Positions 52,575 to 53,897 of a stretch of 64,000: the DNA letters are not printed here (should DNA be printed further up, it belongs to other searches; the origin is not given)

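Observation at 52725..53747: Eukaryote-like sterol 24-C-methyltransferase in a bacterial context, without neighbouring sterol-synthesis genes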

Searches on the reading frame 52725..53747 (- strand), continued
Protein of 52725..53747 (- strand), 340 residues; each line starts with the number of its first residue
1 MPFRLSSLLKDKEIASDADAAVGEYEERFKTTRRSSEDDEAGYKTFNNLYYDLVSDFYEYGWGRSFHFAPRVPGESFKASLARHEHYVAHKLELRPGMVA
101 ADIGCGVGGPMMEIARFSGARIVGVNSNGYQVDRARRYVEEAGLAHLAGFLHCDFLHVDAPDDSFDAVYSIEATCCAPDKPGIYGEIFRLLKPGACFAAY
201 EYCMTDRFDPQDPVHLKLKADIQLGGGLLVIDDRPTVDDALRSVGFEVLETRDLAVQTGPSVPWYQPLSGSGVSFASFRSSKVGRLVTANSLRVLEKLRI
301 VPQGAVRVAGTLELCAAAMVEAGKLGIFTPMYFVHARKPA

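Call 6: find_homologous_proteins(query=window:52725-53747:-, max_evalue=1e-10)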
Query window:52725-53747:- (340 aa): 4339 proteins with E <= 1e-10 among 8000 candidates; the best 120 are listed.
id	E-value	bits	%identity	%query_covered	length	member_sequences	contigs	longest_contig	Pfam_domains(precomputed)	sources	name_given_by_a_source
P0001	2.2e-229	778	100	100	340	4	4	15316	PF13847.13,PF13489.13,PF02353.27,PF13649.13,PF08241.19,PF08242.19,PF08498.16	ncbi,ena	-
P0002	9.8e-184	628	79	100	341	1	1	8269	PF13847.13,PF13489.13,PF02353.27,PF13649.13,PF08241.19,PF08242.19,PF08498.16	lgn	-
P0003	2.9e-183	627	79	100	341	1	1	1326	PF13847.13,PF13489.13,PF02353.27,PF13649.13,PF01209.25,PF08241.19,PF08242.19,PF08498.16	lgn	-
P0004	2.0e-182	624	79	100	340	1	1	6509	PF13847.13,PF13489.13,PF02353.27,PF13649.13,PF08241.19,PF08242.19,PF08498.16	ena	-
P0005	2.3e-180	617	78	100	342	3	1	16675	PF13847.13,PF13489.13,PF02353.27,PF13649.13,PF01209.25,PF08241.19,PF08242.19,PF08498.16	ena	-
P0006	5.0e-180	616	77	100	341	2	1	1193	PF13847.13,PF13489.13,PF02353.27,PF13649.13,PF08241.19,PF08242.19,PF08498.16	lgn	-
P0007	1.7e-179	614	78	100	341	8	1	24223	PF13847.13,PF13489.13,PF02353.27,PF13649.13,PF08241.19,PF08242.19,PF08498.16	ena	-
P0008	3.4e-179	613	77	100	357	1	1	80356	PF13847.13,PF13489.13,PF02353.27,PF13649.13,PF01209.25,PF08241.19,PF08242.19,PF08498.16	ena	-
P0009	2.3e-178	610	76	100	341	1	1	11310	PF13847.13,PF13489.13,PF02353.27,PF13649.13,PF08241.19,PF08242.19,PF08498.16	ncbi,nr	ncbi:MAG: methyltransferase domain-containing protein [Chloroflexi bacterium]|nr:methyltransferase d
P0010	1.3e-177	608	77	100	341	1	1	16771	PF13847.13,PF02353.27,PF13649.13,PF08241.19,PF08242.19,PF08498.16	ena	-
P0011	4.5e-177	606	76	100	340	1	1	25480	PF13847.13,PF13489.13,PF02353.27,PF13649.13,PF08241.19,PF08242.19,PF08498.16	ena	-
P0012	1.8e-176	604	76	99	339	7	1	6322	PF13847.13,PF13489.13,PF02353.27,PF13649.13,PF01209.25,PF08241.19,PF08242.19,PF08498.16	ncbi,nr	ncbi:MAG: sterol 24-C-methyltransferase family protein [Bryobacterales bacterium]|nr:sterol 24-C-met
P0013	7.5e-174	596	76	100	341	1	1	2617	PF13847.13,PF13489.13,PF02353.27,PF13649.13,PF01209.25,PF08241.19,PF08242.19,PF08498.16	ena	-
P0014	9.1e-174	595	76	100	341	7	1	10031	PF13847.13,PF13489.13,PF02353.27,PF13649.13,PF01209.25,PF08241.19,PF08242.19,PF08498.16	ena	-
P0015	1.5e-173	595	75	100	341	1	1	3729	PF13847.13,PF13489.13,PF02353.27,PF13649.13,PF01209.25,PF08241.19,PF08242.19,PF08498.16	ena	-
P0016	1.8e-173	594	74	100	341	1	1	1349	PF13847.13,PF13489.13,PF02353.27,PF13649.13,PF01209.25,PF08241.19,PF08242.19,PF08498.16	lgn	-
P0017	1.9e-173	594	74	100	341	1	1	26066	PF13847.13,PF13489.13,PF02353.27,PF13649.13,PF08241.19,PF08242.19,PF08498.16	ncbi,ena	-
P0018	4.1e-173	593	74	100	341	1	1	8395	PF13847.13,PF13489.13,PF02353.27,PF13649.13,PF08241.19,PF08242.19,PF08498.16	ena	-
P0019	1.0e-172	592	74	100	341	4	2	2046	PF13847.13,PF13489.13,PF02353.27,PF13649.13,PF01209.25,PF08241.19,PF08242.19,PF08498.16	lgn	-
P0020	1.1e-172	592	76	100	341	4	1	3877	PF13847.13,PF13489.13,PF02353.27,PF13649.13,PF08241.19,PF08242.19,PF08498.16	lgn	-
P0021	1.9e-172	591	75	100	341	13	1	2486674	PF13847.13,PF13489.13,PF02353.27,PF13649.13,PF01209.25,PF08241.19,PF08242.19,PF08498.16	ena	-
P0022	2.0e-172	591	74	100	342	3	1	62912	PF13847.13,PF13489.13,PF02353.27,PF13649.13,PF01209.25,PF08241.19,PF08242.19,PF08498.16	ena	-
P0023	5.1e-172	590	74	100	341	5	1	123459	PF13847.13,PF13489.13,PF02353.27,PF13649.13,PF01209.25,PF08241.19,PF08242.19,PF08498.16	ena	-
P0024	9.7e-172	589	75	100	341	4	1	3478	PF13847.13,PF13489.13,PF02353.27,PF13649.13,PF01209.25,PF08241.19,PF08242.19,PF08498.16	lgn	-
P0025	1.5e-171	588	74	100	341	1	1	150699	PF13847.13,PF13489.13,PF02353.27,PF13649.13,PF01209.25,PF08241.19,PF08242.19,PF08498.16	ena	-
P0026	2.8e-171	587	74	100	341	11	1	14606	PF13847.13,PF13489.13,PF02353.27,PF13649.13,PF01209.25,PF08241.19,PF08242.19,PF08498.16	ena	-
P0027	3.2e-171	587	73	100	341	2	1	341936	PF13847.13,PF13489.13,PF02353.27,PF13649.13,PF01209.25,PF08241.19,PF08242.19,PF08498.16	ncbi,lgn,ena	-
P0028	3.6e-171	587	74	100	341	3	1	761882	PF13847.13,PF13489.13,PF02353.27,PF13649.13,PF01209.25,PF08241.19,PF08242.19,PF08498.16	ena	-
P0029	5.9e-171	586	74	100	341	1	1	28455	PF13847.13,PF13489.13,PF02353.27,PF13649.13,PF01209.25,PF08241.19,PF08242.19,PF08498.16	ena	-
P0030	7.1e-171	586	72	100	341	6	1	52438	PF13847.13,PF13489.13,PF02353.27,PF13649.13,PF01209.25,PF08241.19,PF08242.19,PF08498.16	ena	-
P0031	7.4e-171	586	74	100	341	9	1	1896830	PF13847.13,PF13489.13,PF02353.27,PF13649.13,PF01209.25,PF08241.19,PF08242.19,PF08498.16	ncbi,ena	-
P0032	1.9e-170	584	74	100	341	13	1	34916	PF13847.13,PF13489.13,PF02353.27,PF13649.13,PF01209.25,PF08241.19,PF08242.19,PF08498.16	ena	-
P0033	2.1e-170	584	74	100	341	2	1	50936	PF13847.13,PF13489.13,PF02353.27,PF13649.13,PF01209.25,PF08241.19,PF08242.19,PF08498.16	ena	-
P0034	2.4e-170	584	72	100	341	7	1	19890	PF13847.13,PF13489.13,PF02353.27,PF13649.13,PF01209.25,PF08241.19,PF08242.19,PF08498.16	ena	-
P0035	3.7e-170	583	75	100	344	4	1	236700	PF13847.13,PF13489.13,PF02353.27,PF13649.13,PF08241.19,PF08242.19,PF08498.16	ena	-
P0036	6.5e-170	583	73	100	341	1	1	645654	PF13847.13,PF13489.13,PF02353.27,PF13649.13,PF01209.25,PF08241.19,PF08242.19,PF08498.16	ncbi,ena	-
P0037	6.7e-170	583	74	100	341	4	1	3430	PF13847.13,PF13489.13,PF02353.27,PF13649.13,PF01209.25,PF08241.19,PF08242.19,PF08498.16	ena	-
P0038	1.1e-169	582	74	100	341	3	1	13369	PF13847.13,PF13489.13,PF02353.27,PF13649.13,PF01209.25,PF08241.19,PF08242.19,PF08498.16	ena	-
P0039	2.0e-169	581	74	100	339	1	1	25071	PF13847.13,PF13489.13,PF02353.27,PF13649.13,PF08241.19,PF08242.19,PF08498.16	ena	-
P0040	2.4e-169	581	72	100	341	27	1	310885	PF13847.13,PF13489.13,PF02353.27,PF13649.13,PF01209.25,PF08241.19,PF08242.19,PF08498.16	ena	-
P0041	3.6e-169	580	73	100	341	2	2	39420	PF13847.13,PF02353.27,PF13649.13,PF08241.19,PF08242.19,PF08498.16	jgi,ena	-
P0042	4.5e-169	580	71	100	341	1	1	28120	PF13847.13,PF13489.13,PF02353.27,PF13649.13,PF01209.25,PF08241.19,PF08242.19,PF08498.16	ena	-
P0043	5.4e-169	580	74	100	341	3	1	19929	PF13847.13,PF13489.13,PF02353.27,PF13649.13,PF01209.25,PF08241.19,PF08242.19,PF08498.16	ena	-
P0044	6.0e-169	579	74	100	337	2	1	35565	PF13847.13,PF13489.13,PF02353.27,PF13649.13,PF01209.25,PF08241.19,PF08242.19,PF08498.16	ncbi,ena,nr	ncbi:MAG: methyltransferase domain-containing protein [bacterium]|nr:methyltransferase domain-contai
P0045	6.8e-169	579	74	100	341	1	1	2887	PF13847.13,PF13489.13,PF02353.27,PF13649.13,PF01209.25,PF08241.19,PF08242.19,PF08498.16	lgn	-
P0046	8.2e-169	579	75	100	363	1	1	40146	PF13847.13,PF02353.27,PF13649.13,PF08241.19,PF08242.19,PF08498.16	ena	-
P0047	9.0e-169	579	74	100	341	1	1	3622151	PF13847.13,PF13489.13,PF02353.27,PF13649.13,PF08241.19,PF08242.19,PF08498.16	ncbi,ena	-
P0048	1.0e-168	579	74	100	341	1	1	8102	PF13847.13,PF13489.13,PF02353.27,PF13649.13,PF01209.25,PF08241.19,PF08242.19,PF08498.16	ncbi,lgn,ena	-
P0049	1.2e-168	578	74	100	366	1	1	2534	PF13847.13,PF13489.13,PF02353.27,PF13649.13,PF01209.25,PF08241.19,PF08242.19,PF08498.16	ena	-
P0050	1.7e-168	578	75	100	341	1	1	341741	PF13847.13,PF13489.13,PF02353.27,PF05175.21,PF13649.13,PF01209.25,PF08241.19,PF08242.19,PF08498.16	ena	-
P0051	2.4e-168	577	71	100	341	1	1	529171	PF13847.13,PF13489.13,PF02353.27,PF13649.13,PF01209.25,PF08241.19,PF08242.19,PF08498.16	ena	-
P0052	2.5e-168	577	74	100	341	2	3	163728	PF13847.13,PF13489.13,PF02353.27,PF13649.13,PF08241.19,PF08242.19,PF08498.16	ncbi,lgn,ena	-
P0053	2.5e-168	577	74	100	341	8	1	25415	PF13847.13,PF13489.13,PF02353.27,PF13649.13,PF01209.25,PF08241.19,PF08242.19,PF08498.16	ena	-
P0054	3.0e-168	577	73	100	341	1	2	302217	PF13847.13,PF13489.13,PF02353.27,PF13649.13,PF01209.25,PF08241.19,PF08242.19,PF08498.16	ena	-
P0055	3.1e-168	577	74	100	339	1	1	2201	PF13847.13,PF13489.13,PF02353.27,PF13649.13,PF08241.19,PF08242.19,PF08498.16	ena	-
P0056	3.9e-168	577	72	100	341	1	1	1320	PF13847.13,PF13489.13,PF02353.27,PF13649.13,PF01209.25,PF08241.19,PF08242.19,PF08498.16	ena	-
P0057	4.8e-168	576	74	100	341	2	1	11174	PF13847.13,PF13489.13,PF02353.27,PF13649.13,PF01209.25,PF08241.19,PF08242.19,PF08498.16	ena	-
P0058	5.2e-168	576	73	100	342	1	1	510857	PF13847.13,PF13489.13,PF02353.27,PF13649.13,PF01209.25,PF08241.19,PF08242.19,PF08498.16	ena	-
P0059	8.9e-168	576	71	100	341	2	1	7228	PF13847.13,PF13489.13,PF02353.27,PF13649.13,PF01209.25,PF08241.19,PF08242.19,PF08498.16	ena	-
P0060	1.2e-167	575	72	100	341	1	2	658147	PF13847.13,PF13489.13,PF02353.27,PF13649.13,PF01209.25,PF08241.19,PF08242.19,PF08498.16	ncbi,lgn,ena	-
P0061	1.8e-167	575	74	100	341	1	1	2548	PF13847.13,PF13489.13,PF02353.27,PF13649.13,PF01209.25,PF08241.19,PF08242.19,PF08498.16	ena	-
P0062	1.9e-167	575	73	100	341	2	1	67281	PF13847.13,PF02353.27,PF13649.13,PF01209.25,PF08241.19,PF08242.19,PF08498.16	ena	-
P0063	2.0e-167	574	74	100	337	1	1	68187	PF13847.13,PF13489.13,PF02353.27,PF13649.13,PF01209.25,PF08241.19,PF08242.19,PF08498.16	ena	-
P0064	2.1e-167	574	71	100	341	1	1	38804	PF13847.13,PF13489.13,PF02353.27,PF13649.13,PF01209.25,PF08241.19,PF08242.19,PF08498.16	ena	-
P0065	2.3e-167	574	71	100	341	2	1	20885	PF13847.13,PF13489.13,PF02353.27,PF13649.13,PF01209.25,PF08241.19,PF08242.19,PF08498.16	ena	-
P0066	2.3e-167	574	74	100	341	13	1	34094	PF13847.13,PF13489.13,PF02353.27,PF13649.13,PF01209.25,PF08241.19,PF08242.19,PF08498.16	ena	-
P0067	3.1e-167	574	74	100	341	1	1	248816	PF13847.13,PF13489.13,PF02353.27,PF13649.13,PF01209.25,PF08241.19,PF08242.19,PF08498.16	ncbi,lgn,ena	-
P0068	5.0e-167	573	74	100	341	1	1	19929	PF13847.13,PF13489.13,PF02353.27,PF13649.13,PF08241.19,PF08242.19,PF08498.16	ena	-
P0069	5.8e-167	573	74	100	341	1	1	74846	PF13847.13,PF13489.13,PF02353.27,PF13649.13,PF01209.25,PF08241.19,PF08242.19,PF08498.16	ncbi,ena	-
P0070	5.8e-167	573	74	100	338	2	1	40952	PF13847.13,PF13489.13,PF02353.27,PF13649.13,PF08241.19,PF08242.19,PF08498.16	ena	-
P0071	7.5e-167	573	74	100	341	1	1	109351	PF13847.13,PF13489.13,PF02353.27,PF13649.13,PF01209.25,PF08241.19,PF08242.19,PF08498.16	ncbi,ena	-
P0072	8.0e-167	572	74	100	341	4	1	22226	PF13847.13,PF13489.13,PF02353.27,PF13649.13,PF01209.25,PF08241.19,PF08242.19,PF08498.16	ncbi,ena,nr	ncbi:MAG: methyltransferase domain-containing protein [bacterium]|nr:methyltransferase domain-contai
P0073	8.6e-167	572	75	100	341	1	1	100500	PF13847.13,PF13489.13,PF02353.27,PF13649.13,PF01209.25,PF08241.19,PF08242.19,PF08498.16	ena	-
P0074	9.9e-167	572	72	100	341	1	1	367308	PF13847.13,PF13489.13,PF02353.27,PF13649.13,PF08241.19,PF08242.19,PF08498.16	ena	-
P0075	1.0e-166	572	73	100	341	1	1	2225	PF13847.13,PF13489.13,PF02353.27,PF13649.13,PF08241.19,PF08242.19,PF08498.16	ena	-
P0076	1.1e-166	572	72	100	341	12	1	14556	PF13847.13,PF13489.13,PF02353.27,PF13649.13,PF08241.19,PF08242.19,PF08498.16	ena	-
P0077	1.2e-166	572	74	100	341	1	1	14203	PF13847.13,PF13489.13,PF02353.27,PF13649.13,PF01209.25,PF08241.19,PF08242.19,PF08498.16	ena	-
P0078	1.4e-166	572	76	97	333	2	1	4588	PF13847.13,PF02353.27,PF13649.13,PF01209.25,PF08241.19,PF08242.19,PF08498.16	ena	-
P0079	1.6e-166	571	73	100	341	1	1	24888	PF13847.13,PF13489.13,PF02353.27,PF13649.13,PF01209.25,PF08241.19,PF08242.19,PF08498.16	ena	-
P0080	2.3e-166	571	73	100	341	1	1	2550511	PF13847.13,PF13489.13,PF02353.27,PF13649.13,PF01209.25,PF08241.19,PF08242.19,PF08498.16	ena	-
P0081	2.6e-166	571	73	100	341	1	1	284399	PF13847.13,PF13489.13,PF02353.27,PF13649.13,PF01209.25,PF08241.19,PF08242.19,PF08498.16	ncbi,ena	-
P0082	3.6e-166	570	70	100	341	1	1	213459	PF13847.13,PF13489.13,PF02353.27,PF13649.13,PF01209.25,PF08241.19,PF08242.19,PF08498.16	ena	-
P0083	4.0e-166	570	73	100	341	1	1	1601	PF13847.13,PF13489.13,PF02353.27,PF13649.13,PF01209.25,PF08241.19,PF08242.19,PF08498.16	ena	-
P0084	4.5e-166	570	74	100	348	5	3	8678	PF13847.13,PF13489.13,PF02353.27,PF13649.13,PF01209.25,PF08241.19,PF08242.19,PF08498.16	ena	-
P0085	4.7e-166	570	72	100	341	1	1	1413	PF13847.13,PF13489.13,PF02353.27,PF13649.13,PF01209.25,PF08241.19,PF08242.19,PF08498.16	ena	-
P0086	6.8e-166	569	73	100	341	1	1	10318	PF13847.13,PF13489.13,PF02353.27,PF13649.13,PF01209.25,PF08241.19,PF08242.19,PF08498.16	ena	-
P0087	7.2e-166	569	74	100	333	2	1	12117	PF13847.13,PF13489.13,PF02353.27,PF13649.13,PF01209.25,PF08241.19,PF08242.19,PF08498.16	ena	-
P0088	8.2e-166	569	73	100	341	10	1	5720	PF13847.13,PF13489.13,PF02353.27,PF13649.13,PF01209.25,PF08241.19,PF08242.19,PF08498.16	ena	-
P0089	9.0e-166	569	72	100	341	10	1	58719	PF13847.13,PF13489.13,PF02353.27,PF13649.13,PF01209.25,PF08241.19,PF08242.19,PF08498.16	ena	-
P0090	9.4e-166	569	72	100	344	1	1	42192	PF13847.13,PF13489.13,PF02353.27,PF13649.13,PF01209.25,PF08241.19,PF08242.19,PF08498.16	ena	-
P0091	9.6e-166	569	70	100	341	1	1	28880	PF13847.13,PF13489.13,PF02353.27,PF13649.13,PF01209.25,PF08241.19,PF08242.19,PF08498.16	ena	-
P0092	1.0e-165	569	74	100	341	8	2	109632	PF13847.13,PF13489.13,PF02353.27,PF13649.13,PF01209.25,PF08241.19,PF08242.19,PF08498.16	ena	-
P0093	1.3e-165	568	73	100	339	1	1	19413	PF13847.13,PF13489.13,PF02353.27,PF13649.13,PF08241.19,PF08242.19,PF08498.16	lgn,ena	-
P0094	1.4e-165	568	73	100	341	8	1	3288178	PF13847.13,PF13489.13,PF02353.27,PF13649.13,PF01209.25,PF08241.19,PF08242.19,PF08498.16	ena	-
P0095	1.5e-165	568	72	100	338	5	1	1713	PF13847.13,PF13489.13,PF02353.27,PF13649.13,PF08241.19,PF08242.19,PF08498.16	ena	-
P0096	1.7e-165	568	72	100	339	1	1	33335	PF13847.13,PF02353.27,PF13649.13,PF08241.19,PF08242.19,PF08498.16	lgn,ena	-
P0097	1.8e-165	568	73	100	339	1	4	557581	PF13847.13,PF02353.27,PF13649.13,PF01209.25,PF08241.19,PF08242.19,PF08498.16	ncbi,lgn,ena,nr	ncbi:MAG: methyltransferase domain-containing protein [Chloroflexi bacterium]|nr:methyltransferase d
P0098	1.9e-165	568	72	100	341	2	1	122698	PF13847.13,PF13489.13,PF02353.27,PF13649.13,PF01209.25,PF08241.19,PF08242.19,PF08498.16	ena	-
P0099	1.9e-165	568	72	100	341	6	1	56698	PF13847.13,PF13489.13,PF02353.27,PF13649.13,PF01209.25,PF08241.19,PF08242.19,PF08498.16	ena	-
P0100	2.4e-165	568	73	100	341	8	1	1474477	PF13847.13,PF13489.13,PF02353.27,PF13649.13,PF01209.25,PF08241.19,PF08242.19,PF08498.16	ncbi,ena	-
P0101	2.5e-165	568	73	100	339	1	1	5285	PF13847.13,PF13489.13,PF02353.27,PF13649.13,PF01209.25,PF08241.19,PF08242.19,PF08498.16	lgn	-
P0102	3.0e-165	567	72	100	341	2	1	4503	PF13847.13,PF13489.13,PF02353.27,PF13649.13,PF08241.19,PF08242.19,PF08498.16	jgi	-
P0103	3.5e-165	567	72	100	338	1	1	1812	PF13847.13,PF13489.13,PF02353.27,PF13649.13,PF01209.25,PF08241.19,PF08242.19,PF08498.16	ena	-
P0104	4.1e-165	567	72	100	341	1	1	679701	PF13847.13,PF13489.13,PF02353.27,PF13649.13,PF01209.25,PF08241.19,PF08242.19,PF08498.16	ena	-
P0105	4.8e-165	567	71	100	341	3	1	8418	PF13847.13,PF13489.13,PF02353.27,PF13649.13,PF01209.25,PF08241.19,PF08242.19,PF08498.16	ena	-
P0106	6.3e-165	566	74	100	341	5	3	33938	PF13847.13,PF13489.13,PF02353.27,PF13649.13,PF01209.25,PF08241.19,PF08242.19,PF08498.16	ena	-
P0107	6.3e-165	566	73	100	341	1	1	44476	PF13847.13,PF13489.13,PF02353.27,PF13649.13,PF01209.25,PF08241.19,PF08242.19,PF08498.16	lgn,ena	-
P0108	1.0e-164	566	74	100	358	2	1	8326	PF13847.13,PF13489.13,PF02353.27,PF13649.13,PF01209.25,PF08241.19,PF08242.19,PF08498.16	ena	-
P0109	1.1e-164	565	71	100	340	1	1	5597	PF13847.13,PF13489.13,PF02353.27,PF13649.13,PF01209.25,PF08241.19,PF08242.19,PF08498.16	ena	-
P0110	1.1e-164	565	73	94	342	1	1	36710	PF13847.13,PF13489.13,PF02353.27,PF13649.13,PF01209.25,PF08241.19,PF08242.19,PF08498.16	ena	-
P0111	1.1e-164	565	71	100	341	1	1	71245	PF13847.13,PF13489.13,PF02353.27,PF13649.13,PF08241.19,PF08242.19,PF08498.16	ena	-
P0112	1.6e-164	565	72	100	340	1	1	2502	PF13847.13,PF13489.13,PF02353.27,PF13649.13,PF08241.19,PF08242.19,PF08498.16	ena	-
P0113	1.8e-164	565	72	100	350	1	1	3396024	PF13847.13,PF13489.13,PF02353.27,PF13649.13,PF01209.25,PF08241.19,PF08242.19,PF08498.16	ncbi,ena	-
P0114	1.9e-164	565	71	100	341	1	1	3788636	PF13847.13,PF13489.13,PF02353.27,PF13649.13,PF01209.25,PF08241.19,PF08242.19,PF08498.16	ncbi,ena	-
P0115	2.3e-164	564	73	100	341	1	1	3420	PF13847.13,PF13489.13,PF02353.27,PF13649.13,PF01209.25,PF08241.19,PF08242.19,PF08498.16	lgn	-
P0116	2.4e-164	564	72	100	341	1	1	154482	PF13847.13,PF13489.13,PF02353.27,PF13649.13,PF08241.19,PF08242.19,PF08498.16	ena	-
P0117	2.6e-164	564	71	100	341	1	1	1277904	PF13847.13,PF13489.13,PF02353.27,PF13649.13,PF08241.19,PF08242.19,PF08498.16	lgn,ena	-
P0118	3.0e-164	564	71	100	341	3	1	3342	PF13847.13,PF13489.13,PF02353.27,PF13649.13,PF01209.25,PF08241.19,PF08242.19,PF08498.16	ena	-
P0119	3.7e-164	564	71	100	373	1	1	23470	PF13847.13,PF13489.13,PF02353.27,PF13649.13,PF01209.25,PF08241.19,PF08242.19,PF08498.16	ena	-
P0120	4.6e-164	563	73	100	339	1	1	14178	PF13847.13,PF13489.13,PF02353.27,PF13649.13,PF01209.25,PF08241.19,PF08242.19,PF08498.16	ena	-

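Call 15: find_encoding_contigs(protein=window:52725-53747:-, flank=10000, max_places=6)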
Protein window:52725-53747:- (340 aa): 6 contigs read that carry it; 4 places shown.
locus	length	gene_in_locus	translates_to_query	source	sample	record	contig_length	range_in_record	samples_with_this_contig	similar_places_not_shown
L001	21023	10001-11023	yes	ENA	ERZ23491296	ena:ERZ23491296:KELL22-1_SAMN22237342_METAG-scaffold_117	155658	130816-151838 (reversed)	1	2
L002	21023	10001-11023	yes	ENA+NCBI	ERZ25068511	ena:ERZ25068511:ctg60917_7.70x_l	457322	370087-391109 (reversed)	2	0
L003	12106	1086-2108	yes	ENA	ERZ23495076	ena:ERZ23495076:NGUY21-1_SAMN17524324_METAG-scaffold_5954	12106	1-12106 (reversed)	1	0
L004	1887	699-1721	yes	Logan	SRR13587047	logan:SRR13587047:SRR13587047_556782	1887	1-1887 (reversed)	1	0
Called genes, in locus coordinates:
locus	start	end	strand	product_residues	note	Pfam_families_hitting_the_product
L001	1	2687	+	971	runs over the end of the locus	PF03699:UPF0182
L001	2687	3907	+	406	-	PF00202:Aminotran_3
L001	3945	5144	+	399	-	PF00764:Arginosuc_synth, PF20979:Arginosuc_syn_C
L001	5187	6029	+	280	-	PF00892:EamA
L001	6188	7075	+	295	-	PF01488:Shikimate_DH (weak), PF03446:NAD_binding_2, PF14833:NAD_binding_11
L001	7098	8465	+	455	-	PF00206:Lyase_1, PF14698:ASL_C2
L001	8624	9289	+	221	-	PF00834:Ribul_P_3_epim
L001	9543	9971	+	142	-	PF00254:FKBP_C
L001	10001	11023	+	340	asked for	PF02353:CMAS, PF13489:Methyltransf_23 (weak), PF13847:Methyltransf_31, PF08241:Methyltransf_11, PF08242:Methyltransf_12, PF13649:Methyltransf_25, PF08498:Sterol_MT_C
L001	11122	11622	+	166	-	PF01475:FUR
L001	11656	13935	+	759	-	PF01297:ZnuA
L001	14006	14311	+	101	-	-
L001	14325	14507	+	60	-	-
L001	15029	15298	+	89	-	PF13380:CoA_binding_2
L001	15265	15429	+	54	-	PF13380:CoA_binding_2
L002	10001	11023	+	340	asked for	PF02353:CMAS, PF13489:Methyltransf_23 (weak), PF13847:Methyltransf_31, PF08241:Methyltransf_11, PF08242:Methyltransf_12, PF13649:Methyltransf_25, PF08498:Sterol_MT_C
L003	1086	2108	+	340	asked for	PF02353:CMAS, PF13489:Methyltransf_23 (weak), PF13847:Methyltransf_31, PF08241:Methyltransf_11, PF08242:Methyltransf_12, PF13649:Methyltransf_25, PF08498:Sterol_MT_C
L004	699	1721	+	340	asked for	PF02353:CMAS, PF13489:Methyltransf_23 (weak), PF13847:Methyltransf_31, PF08241:Methyltransf_11, PF08242:Methyltransf_12, PF13649:Methyltransf_25, PF08498:Sterol_MT_C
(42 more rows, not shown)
